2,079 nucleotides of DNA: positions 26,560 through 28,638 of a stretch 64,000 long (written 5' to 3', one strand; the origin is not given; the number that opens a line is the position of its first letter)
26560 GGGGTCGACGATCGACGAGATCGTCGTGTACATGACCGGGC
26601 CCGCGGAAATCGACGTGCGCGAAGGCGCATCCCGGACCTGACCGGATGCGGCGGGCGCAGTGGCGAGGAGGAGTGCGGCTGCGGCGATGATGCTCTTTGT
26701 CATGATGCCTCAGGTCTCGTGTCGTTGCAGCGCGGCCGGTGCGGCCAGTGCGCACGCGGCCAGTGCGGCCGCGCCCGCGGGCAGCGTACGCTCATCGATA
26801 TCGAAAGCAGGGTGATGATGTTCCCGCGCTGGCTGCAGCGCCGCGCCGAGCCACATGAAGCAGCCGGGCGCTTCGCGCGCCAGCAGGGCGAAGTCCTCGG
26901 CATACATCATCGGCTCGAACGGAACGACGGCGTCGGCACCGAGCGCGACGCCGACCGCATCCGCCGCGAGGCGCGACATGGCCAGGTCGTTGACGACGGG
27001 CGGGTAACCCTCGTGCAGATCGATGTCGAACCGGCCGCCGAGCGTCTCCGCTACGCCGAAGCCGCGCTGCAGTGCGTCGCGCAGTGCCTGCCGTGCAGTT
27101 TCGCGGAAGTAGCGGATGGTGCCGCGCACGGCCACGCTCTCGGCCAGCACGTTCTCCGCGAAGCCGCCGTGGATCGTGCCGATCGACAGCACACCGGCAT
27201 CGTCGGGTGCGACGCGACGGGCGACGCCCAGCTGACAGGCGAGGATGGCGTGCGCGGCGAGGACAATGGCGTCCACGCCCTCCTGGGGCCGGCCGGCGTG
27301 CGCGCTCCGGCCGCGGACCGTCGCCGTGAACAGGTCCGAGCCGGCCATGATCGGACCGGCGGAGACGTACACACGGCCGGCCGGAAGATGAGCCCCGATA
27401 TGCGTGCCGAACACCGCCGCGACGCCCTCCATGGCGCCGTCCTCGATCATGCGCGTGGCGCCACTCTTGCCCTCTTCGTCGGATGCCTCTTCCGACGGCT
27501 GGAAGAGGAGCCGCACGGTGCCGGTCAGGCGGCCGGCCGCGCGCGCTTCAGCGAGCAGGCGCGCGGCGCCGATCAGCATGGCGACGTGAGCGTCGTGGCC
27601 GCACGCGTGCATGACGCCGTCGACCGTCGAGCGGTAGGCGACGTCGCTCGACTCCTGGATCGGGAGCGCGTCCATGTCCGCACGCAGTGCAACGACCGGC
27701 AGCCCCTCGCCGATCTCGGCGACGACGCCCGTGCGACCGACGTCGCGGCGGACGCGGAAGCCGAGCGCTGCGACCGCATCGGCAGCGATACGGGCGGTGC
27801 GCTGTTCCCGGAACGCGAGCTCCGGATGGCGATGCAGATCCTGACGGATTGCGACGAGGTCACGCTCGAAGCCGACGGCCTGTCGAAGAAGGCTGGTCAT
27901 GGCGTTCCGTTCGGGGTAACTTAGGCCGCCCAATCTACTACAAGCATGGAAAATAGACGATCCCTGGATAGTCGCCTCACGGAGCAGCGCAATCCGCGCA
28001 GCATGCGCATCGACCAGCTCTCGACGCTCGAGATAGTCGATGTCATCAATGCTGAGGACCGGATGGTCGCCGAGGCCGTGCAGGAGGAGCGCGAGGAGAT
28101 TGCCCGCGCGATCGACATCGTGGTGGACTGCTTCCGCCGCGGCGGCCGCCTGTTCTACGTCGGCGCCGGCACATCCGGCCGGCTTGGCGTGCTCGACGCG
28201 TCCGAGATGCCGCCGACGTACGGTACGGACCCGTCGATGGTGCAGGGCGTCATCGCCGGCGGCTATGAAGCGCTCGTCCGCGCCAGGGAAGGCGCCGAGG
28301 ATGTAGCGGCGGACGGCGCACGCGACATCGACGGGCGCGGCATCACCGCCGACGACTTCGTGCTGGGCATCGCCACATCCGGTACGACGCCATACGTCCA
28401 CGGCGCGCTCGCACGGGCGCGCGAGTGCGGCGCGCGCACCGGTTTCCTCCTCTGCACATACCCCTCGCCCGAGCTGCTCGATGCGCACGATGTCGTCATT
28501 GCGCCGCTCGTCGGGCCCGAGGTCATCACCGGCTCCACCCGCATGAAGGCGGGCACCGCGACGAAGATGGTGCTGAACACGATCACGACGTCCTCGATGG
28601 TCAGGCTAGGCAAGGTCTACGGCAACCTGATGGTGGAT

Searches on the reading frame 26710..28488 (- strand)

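Call 93: search_protein_families(library=pfam, proteins=[window:26710-28488:-], max_evalue=0.0001)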
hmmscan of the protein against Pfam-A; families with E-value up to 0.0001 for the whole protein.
window:26710-28488:- (592 aa): 2 families
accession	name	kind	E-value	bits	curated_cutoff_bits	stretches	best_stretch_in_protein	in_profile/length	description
PF01546.33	Peptidase_M20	-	2.6e-39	135.7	24.6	1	267-580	1-204/206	Peptidase family M20/M25/M40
PF07687.19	M20_dimer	-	2.2e-10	40.8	21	1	387-474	9-96/107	Peptidase dimerisation domain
